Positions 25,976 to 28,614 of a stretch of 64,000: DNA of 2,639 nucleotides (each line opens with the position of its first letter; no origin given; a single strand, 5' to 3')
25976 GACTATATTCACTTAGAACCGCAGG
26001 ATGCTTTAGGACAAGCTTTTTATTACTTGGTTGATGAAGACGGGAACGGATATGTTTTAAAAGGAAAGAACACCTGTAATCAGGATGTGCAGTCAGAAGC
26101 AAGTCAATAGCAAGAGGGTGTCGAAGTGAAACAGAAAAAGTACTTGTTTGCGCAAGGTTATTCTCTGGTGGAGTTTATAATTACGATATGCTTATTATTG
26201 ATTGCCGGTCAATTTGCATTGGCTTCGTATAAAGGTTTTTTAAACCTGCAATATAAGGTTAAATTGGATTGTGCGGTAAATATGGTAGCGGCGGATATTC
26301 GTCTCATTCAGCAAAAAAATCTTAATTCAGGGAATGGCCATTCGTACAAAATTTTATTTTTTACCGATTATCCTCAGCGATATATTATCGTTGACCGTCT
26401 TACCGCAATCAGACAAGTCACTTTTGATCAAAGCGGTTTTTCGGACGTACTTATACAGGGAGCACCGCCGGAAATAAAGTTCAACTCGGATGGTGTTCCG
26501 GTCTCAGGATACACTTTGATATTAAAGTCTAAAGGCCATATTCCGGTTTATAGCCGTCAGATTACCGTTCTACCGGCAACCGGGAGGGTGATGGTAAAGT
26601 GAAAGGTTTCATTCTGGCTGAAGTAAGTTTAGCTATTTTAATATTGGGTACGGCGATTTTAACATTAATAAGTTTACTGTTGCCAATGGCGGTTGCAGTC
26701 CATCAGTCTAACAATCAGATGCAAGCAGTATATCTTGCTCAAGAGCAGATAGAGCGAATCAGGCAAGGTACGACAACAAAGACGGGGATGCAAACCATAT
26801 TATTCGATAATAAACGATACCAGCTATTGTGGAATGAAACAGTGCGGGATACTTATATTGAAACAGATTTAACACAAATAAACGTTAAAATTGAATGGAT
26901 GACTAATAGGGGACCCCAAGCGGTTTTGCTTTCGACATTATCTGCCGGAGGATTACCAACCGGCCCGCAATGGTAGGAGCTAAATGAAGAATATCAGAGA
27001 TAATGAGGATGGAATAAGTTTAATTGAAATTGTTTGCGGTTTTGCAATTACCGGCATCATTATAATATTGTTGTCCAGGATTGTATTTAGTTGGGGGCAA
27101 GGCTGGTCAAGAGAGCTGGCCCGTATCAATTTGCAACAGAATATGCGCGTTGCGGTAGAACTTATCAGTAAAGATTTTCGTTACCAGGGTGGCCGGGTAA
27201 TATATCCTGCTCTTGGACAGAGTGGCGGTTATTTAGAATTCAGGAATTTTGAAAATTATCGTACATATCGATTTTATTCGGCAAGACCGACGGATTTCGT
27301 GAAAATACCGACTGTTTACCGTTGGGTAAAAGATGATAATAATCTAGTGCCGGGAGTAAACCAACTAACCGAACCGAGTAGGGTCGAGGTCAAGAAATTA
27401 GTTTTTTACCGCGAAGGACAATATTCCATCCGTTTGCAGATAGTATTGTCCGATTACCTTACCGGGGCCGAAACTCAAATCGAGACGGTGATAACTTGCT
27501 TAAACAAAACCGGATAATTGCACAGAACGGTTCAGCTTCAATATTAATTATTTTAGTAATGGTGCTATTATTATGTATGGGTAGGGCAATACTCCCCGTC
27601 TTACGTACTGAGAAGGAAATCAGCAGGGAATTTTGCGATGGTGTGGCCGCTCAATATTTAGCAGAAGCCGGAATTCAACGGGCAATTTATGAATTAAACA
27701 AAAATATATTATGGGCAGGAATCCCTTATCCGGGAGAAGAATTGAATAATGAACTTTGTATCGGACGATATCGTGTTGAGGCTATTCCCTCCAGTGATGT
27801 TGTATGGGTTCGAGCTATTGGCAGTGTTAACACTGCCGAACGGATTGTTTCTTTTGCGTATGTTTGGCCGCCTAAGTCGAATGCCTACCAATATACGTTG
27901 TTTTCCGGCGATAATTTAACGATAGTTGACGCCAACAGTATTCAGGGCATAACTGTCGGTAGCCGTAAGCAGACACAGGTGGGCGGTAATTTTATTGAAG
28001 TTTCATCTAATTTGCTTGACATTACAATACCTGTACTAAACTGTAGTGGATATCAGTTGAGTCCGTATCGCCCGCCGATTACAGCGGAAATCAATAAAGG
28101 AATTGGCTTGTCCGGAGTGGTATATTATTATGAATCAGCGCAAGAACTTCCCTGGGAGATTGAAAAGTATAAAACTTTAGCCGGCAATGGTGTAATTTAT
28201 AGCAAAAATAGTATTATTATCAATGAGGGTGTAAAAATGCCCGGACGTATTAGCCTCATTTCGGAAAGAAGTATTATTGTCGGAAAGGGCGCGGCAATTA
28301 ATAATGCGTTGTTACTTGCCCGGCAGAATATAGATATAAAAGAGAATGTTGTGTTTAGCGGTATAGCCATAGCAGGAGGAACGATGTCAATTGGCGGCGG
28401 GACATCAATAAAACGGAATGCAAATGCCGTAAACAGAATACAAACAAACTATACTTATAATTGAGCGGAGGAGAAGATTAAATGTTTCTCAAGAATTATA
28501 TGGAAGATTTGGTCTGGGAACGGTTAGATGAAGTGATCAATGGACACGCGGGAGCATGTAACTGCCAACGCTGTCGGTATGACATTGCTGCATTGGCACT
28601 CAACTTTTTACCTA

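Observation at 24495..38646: Two type IV filament systems in one locus inserted in the aro operon: a ComG-like pseudopilus operon without ATPase or peptidase, next to a complete PilBTC-A-D-MNO set with a divergent PilP-like-PilQ secretin pair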

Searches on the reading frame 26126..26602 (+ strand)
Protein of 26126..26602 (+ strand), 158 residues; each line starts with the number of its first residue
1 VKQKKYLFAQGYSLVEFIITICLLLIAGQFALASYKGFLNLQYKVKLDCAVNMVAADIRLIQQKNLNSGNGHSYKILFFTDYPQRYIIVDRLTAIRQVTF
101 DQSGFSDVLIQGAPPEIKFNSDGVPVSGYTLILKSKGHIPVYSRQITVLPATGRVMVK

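Call 4: search_protein_families(library=pfam, proteins=[window:26126-26602:+], max_evalue=0.1)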
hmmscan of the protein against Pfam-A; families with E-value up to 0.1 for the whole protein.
window:26126-26602:+ (158 aa): 0 families

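Call 6: search_protein_families(library=ncbifam, proteins=[window:26126-26602:+], max_evalue=0.1)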
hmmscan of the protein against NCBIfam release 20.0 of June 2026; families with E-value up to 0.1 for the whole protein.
window:26126-26602:+ (158 aa): 1 family
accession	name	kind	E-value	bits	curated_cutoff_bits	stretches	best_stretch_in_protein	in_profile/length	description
NF047827.1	T3SSXpsH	equivalog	0.01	15.6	160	1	10-76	1-64/145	type II secretion system protein XpsH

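Call 77: search_solved_structures(query=A6, max_evalue=10)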
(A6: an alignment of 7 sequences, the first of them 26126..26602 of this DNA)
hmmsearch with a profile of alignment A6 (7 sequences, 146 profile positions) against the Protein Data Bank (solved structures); distinct sequences matched with E-value up to 10: 25.
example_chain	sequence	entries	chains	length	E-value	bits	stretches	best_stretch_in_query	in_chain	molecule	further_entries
9egp_A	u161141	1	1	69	1.6e-07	34.7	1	3-38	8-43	Geopilin domain 1 protein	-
7tgg_A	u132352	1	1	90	3.8e-07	33.4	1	3-39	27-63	Geopilin domain 1 protein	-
9laa_A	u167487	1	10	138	4.7e-07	33.1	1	2-30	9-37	Type IV pilin protein PilA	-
8qqj_J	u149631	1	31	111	7.7e-06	29.2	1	6-65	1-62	Type IV narrow pilus major component PilA5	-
2m7g_A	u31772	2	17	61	1.8e-05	28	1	6-39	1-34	Geopilin domain 1 protein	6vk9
8pfb_G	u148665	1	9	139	2.2e-05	27.7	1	6-52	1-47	Type IV pilin PilE1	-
6xxe_A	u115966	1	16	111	3e-05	27.3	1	6-62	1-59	Uncharacterized protein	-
9lab_B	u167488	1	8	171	3.3e-05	27.2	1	2-35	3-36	MSHA major pilin subunit MshA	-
1oqw_A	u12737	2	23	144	9e-05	25.7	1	6-35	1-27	Fimbrial protein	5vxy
8tj2_C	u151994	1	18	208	9.5e-05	25.7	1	6-40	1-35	Type IV major pilin protein PilA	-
2hi2_A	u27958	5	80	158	0.00014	25.1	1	6-31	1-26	Fimbrial protein | PilA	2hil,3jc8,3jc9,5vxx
3sok_A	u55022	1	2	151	0.00018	24.8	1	6-30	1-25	Fimbrial protein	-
8p3b_A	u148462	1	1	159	0.00018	24.8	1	6-31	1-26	Fimbrial protein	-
1ay2_A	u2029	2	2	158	0.00018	24.8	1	6-31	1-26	TYPE 4 PILIN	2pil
8tum_e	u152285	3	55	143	0.00019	24.7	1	6-40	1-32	Type IV major pilin protein PilA | Pilin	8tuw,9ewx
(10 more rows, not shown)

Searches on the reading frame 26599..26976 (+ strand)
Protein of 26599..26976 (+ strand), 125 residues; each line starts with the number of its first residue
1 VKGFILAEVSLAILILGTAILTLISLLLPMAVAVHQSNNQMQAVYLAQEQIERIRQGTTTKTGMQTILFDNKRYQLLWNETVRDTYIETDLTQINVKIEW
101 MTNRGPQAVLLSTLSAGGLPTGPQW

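Call 4: search_protein_families(library=pfam, proteins=[window:26599-26976:+], max_evalue=0.1)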
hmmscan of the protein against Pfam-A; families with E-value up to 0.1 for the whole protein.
window:26599-26976:+ (125 aa): 2 families
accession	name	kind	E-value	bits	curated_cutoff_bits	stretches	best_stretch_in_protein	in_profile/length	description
PF22150.1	Tt1218-like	-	0.0022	18.5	27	1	33-64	9-40/76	Type IV pilin Tt1218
PF07423.16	DUF1510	-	0.042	14.5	23.1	1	58-115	10-65/93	Domain of unknown function (DUF1510)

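Call 6: search_protein_families(library=ncbifam, proteins=[window:26599-26976:+], max_evalue=0.1)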
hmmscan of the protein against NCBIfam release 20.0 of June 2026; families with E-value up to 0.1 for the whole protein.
window:26599-26976:+ (125 aa): 5 families
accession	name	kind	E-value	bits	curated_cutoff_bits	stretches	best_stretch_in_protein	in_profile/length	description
TIGR02523.1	type_IV_pilV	equivalog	2.7e-06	27.9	52.2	1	2-60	2-60/139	type IV pilus modification protein PilV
NF041013.1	T4P_ComGE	equivalog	1.3e-05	25.2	49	1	2-80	4-82/83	competence type IV pilus minor pilin ComGE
NF047828.1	T3SSXpsI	equivalog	2e-05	24.6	150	1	2-82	2-87/132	type II secretion system protein XpsI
TIGR02598.1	TIGR02598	subfamily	0.00037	20.7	51.4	1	3-58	1-56/151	Verru_Chthon cassette protein B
TIGR01707.1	gspI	equivalog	0.00048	20.6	44.35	1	3-97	1-95/101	type II secretion system minor pseudopilin GspI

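Call 78: search_solved_structures(query=A7, max_evalue=10)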
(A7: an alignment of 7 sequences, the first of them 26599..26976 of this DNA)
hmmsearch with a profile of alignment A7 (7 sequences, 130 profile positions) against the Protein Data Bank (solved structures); distinct sequences matched with E-value up to 10: 11.
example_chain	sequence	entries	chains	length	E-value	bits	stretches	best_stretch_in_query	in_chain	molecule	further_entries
9egp_A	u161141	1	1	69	0.012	18.8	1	2-44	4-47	Geopilin domain 1 protein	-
7tgg_A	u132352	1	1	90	0.022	17.9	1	2-44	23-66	Geopilin domain 1 protein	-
9lab_B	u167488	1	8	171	0.12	15.6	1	4-28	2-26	MSHA major pilin subunit MshA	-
9laa_A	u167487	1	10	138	0.5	13.6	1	4-30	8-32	Type IV pilin protein PilA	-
3nnf_A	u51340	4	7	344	0.83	12.8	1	45-104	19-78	CurA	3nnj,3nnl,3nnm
8qqj_J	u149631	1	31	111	0.98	12.6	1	9-50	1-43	Type IV narrow pilus major component PilA5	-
2k2d_A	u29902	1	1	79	0.99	12.6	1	71-118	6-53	RING finger and CHY zinc finger domain-containing protein 1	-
6xxe_A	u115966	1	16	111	1.1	12.5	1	9-50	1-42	Uncharacterized protein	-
8tj2_C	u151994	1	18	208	1.2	12.3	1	9-55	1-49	Type IV major pilin protein PilA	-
6xxd_A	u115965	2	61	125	2.3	11.4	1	9-54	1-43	PilA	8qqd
4um8_B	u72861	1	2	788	4.2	10.6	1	10-37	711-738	INTEGRIN BETA-6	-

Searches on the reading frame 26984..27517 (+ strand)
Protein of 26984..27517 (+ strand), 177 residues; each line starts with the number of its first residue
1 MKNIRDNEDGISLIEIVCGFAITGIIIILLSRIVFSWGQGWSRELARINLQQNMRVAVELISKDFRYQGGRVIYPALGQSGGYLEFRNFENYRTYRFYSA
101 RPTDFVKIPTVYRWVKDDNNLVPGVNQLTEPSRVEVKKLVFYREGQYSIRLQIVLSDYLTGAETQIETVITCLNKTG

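Call 4: search_protein_families(library=pfam, proteins=[window:26984-27517:+], max_evalue=0.1)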
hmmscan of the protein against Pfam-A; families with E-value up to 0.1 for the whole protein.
window:26984-27517:+ (177 aa): 1 family
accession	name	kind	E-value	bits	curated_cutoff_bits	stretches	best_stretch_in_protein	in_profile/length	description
PF07963.17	N_methyl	-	0.023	14.7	21.2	1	7-30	3-26/27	Prokaryotic N-terminal methylation motif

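Call 6: search_protein_families(library=ncbifam, proteins=[window:26984-27517:+], max_evalue=0.1)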
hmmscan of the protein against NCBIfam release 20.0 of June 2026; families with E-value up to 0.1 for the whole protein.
window:26984-27517:+ (177 aa): 3 families
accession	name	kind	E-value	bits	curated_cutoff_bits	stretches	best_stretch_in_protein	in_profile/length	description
NF007848.0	PRK10557.1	equivalog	0.00026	20.4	120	1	4-68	6-70/192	prepilin peptidase-dependent protein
NF038304.1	EPS_HpsC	equivalog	0.0019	17.9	200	1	3-66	15-78/318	hormogonium polysaccharide secretion pseudopilin HpsC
TIGR02599.1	TIGR02599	subfamily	0.022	14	256.5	1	11-64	2-55/361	Verru_Chthon cassette protein C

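Call 79: search_solved_structures(query=A8, max_evalue=10)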
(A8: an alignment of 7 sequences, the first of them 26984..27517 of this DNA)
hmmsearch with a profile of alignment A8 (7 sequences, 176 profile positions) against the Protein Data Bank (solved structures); distinct sequences matched with E-value up to 10: 9.
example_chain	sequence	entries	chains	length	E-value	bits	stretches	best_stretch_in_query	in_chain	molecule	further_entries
9egp_A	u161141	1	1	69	0.0045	19.8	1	2-32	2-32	Geopilin domain 1 protein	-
7tgg_A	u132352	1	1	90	0.016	18.1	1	2-30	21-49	Geopilin domain 1 protein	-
9laa_A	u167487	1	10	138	0.097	15.5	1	4-31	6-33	Type IV pilin protein PilA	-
9lab_B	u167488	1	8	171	0.17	14.7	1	5-31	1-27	MSHA major pilin subunit MshA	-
7xt8_R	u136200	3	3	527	0.74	12.6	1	5-49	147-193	Soluble cytochrome b562,5-hydroxytryptamine receptor 4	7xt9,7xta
6ojw_B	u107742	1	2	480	2.2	11.1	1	72-145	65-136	Lignostilbene-alpha,beta-dioxygenase isozyme I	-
6ojt_B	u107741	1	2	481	2.2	11.1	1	72-145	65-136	Lignostilbene-alpha,beta-dioxygenase isozyme I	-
6ojr_A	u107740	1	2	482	2.2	11.1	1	72-145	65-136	Lignostilbene-alpha,beta-dioxygenase isozyme I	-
4yuu_Z2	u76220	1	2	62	2.6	10.9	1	13-48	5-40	Photosystem II reaction center protein Z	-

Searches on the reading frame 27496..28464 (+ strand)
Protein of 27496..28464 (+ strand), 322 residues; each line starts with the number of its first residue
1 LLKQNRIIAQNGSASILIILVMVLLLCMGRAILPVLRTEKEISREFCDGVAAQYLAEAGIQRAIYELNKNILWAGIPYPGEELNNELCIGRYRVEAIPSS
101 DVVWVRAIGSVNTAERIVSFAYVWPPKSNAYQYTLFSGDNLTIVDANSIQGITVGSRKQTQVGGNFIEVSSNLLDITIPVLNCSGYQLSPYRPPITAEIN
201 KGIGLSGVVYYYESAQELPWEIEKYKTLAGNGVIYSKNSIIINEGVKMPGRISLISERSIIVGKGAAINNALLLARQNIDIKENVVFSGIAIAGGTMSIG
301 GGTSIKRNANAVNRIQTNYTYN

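Call 4: search_protein_families(library=pfam, proteins=[window:27496-28464:+], max_evalue=0.1)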
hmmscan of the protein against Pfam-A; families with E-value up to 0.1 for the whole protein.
window:27496-28464:+ (322 aa): 0 families

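Call 6: search_protein_families(library=ncbifam, proteins=[window:27496-28464:+], max_evalue=0.1)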
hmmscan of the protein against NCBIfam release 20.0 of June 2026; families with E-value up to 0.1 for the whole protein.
window:27496-28464:+ (322 aa): 0 families

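Call 39: search_solved_structures(query=A2, max_evalue=10, show_alignments=1)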
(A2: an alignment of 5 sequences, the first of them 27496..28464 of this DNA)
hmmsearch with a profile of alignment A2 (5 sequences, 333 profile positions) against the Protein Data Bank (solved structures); distinct sequences matched with E-value up to 10: 1.
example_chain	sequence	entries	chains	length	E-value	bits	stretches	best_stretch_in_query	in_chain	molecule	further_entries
3myx_A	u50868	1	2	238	1.5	11.4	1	44-132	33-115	uncharacterized protein PSPTO_0244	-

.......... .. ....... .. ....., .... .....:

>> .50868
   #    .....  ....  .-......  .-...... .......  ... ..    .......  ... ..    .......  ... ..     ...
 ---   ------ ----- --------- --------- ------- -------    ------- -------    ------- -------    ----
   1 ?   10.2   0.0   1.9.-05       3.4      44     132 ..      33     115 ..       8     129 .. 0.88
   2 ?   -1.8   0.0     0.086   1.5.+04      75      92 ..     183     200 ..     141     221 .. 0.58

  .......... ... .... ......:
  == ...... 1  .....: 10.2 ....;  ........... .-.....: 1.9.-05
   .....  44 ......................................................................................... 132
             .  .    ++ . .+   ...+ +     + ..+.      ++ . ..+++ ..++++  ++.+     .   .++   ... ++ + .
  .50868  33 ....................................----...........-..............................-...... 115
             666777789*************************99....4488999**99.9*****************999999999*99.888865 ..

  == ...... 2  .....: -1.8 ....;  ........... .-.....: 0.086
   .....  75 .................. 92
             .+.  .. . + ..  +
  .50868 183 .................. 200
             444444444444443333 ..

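Call 45: find_homologous_proteins(query=window:27496-28464:+, max_evalue=0.001)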
Query window:27496-28464:+ (322 aa): 4 proteins with E <= 0.001 among 3555 candidates.
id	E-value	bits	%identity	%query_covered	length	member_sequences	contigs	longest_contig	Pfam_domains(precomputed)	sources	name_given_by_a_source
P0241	5.2e-193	658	100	93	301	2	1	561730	-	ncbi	-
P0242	3.3e-158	544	77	100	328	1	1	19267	-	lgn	-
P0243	3.5e-66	242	43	98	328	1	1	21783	-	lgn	-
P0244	8.4e-63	230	39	99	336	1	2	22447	-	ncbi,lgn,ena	-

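Call 47: find_encoding_contigs(protein=P0243, flank=10000, max_places=2)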
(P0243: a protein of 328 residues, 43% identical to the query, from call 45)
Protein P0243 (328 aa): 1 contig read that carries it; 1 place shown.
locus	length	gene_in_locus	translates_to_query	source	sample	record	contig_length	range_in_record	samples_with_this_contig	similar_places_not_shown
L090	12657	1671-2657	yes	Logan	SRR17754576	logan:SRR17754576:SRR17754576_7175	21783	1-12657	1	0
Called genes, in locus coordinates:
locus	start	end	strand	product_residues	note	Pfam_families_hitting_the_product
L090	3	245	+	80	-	?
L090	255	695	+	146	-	PF07963:N_methyl (weak)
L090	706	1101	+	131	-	-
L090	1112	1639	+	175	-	-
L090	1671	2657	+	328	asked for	-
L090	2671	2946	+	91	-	PF10719:ComFB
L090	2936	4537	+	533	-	PF11104:PilM_2, PF14450:FtsA, PF05137:PilN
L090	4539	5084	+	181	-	PF04350:PilO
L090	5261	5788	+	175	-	PF13238:AAA_18 (weak), PF01202:SKI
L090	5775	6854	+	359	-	PF00465:Fe-ADH, PF13685:Fe-ADH_2, PF01761:DHQ_synthase, PF24621:DHQS_C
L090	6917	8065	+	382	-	PF25917:BSH_RND, PF25973:BSH_CzcB (weak), PF25881:HH_YBHG, PF25876:HH_MFP_RND, PF25954:Beta-barrel_RND_2, PF25967:RND-MFP_C, PF25975:CzcB_C, PF25989:YknX_C, +3 more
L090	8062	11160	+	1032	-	PF00873:ACR_tran, PF03176:MMPL (weak)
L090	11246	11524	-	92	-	PF28096:CC_Se_fam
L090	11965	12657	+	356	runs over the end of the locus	PF13487:HD_5, PF01966:HD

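Call 48: find_encoding_contigs(protein=P0244, flank=10000, max_places=2)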
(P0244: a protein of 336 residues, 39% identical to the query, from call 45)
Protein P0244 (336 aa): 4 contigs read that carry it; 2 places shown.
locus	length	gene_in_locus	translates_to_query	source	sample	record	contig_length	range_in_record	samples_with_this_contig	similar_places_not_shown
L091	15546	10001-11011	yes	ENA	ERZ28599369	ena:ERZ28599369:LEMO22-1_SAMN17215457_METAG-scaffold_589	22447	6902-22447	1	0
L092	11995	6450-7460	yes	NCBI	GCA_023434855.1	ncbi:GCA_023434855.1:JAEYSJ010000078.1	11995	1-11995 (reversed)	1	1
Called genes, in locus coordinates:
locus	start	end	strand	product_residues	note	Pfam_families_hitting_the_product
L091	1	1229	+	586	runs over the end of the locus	PF00239:Resolvase, PF07508:Recombinase, PF13408:Zn_ribbon_recom (faint)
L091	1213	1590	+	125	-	PF04545:Sigma70_r4, PF01381:HTH_3 (weak)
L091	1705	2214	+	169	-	PF09419:PGP_phosphatase (weak), PF13419:HAD_2 (faint), PF00702:Hydrolase, PF13242:Hydrolase_like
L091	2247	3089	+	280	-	PF08501:Shikimate_dh_N, PF01488:Shikimate_DH, PF18317:SDH_C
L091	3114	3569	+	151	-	-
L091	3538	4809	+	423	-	-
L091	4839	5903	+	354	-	PF00437:T2SSE, PF25199:nSTAND_NTPase5 (faint)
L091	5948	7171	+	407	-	PF28597:T2SSF_N, PF00482:T2SSF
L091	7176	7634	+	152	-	PF07963:N_methyl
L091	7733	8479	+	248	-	PF06750:A24_N_bact, PF01478:Peptidase_A24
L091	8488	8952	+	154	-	-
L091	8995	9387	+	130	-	-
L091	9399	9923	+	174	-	PF07963:N_methyl (weak)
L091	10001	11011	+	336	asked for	-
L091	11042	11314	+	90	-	PF10719:ComFB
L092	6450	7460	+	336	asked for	-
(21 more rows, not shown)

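Call 61: predict_structure(alignment_id=A4)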
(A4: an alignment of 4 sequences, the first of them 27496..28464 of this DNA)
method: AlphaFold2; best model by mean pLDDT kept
length: 322 residues; sequences in the alignment: 4
mean_pLDDT: 47.1   pTM: 0.49
mean pLDDT of the five models: 47.1, 46.1, 43.3, 42.7, 41.7
residues with pLDDT >= 90: 2; 70-90: 45; 50-70: 83; < 50: 192
segments of 3 or more residues with pLDDT < 50: 1-12, 29-189, 307-322
pLDDT, mean of each block of 10 residues (from residue 1): 34 58 63 35 29 40 37 28 28 34 35 35 29 33 37 33 30 26 36 62 57 68 73 67 83 68 83 64 73 57 54 26 21
secondary structure, 60 per line:
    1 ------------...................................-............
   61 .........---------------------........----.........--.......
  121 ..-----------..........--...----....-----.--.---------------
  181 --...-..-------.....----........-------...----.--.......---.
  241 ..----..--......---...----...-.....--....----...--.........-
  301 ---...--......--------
elements in order: H13-47 H49-69 E91-98 E103-111 E114-122 E134-143 E153-156 H196-200 E205-212 E220-222 E230-236 E240-242 E251-256 E260-262 E267-269 E271-275 E278-281 E286-288 E291-299 E304-306 H309-314
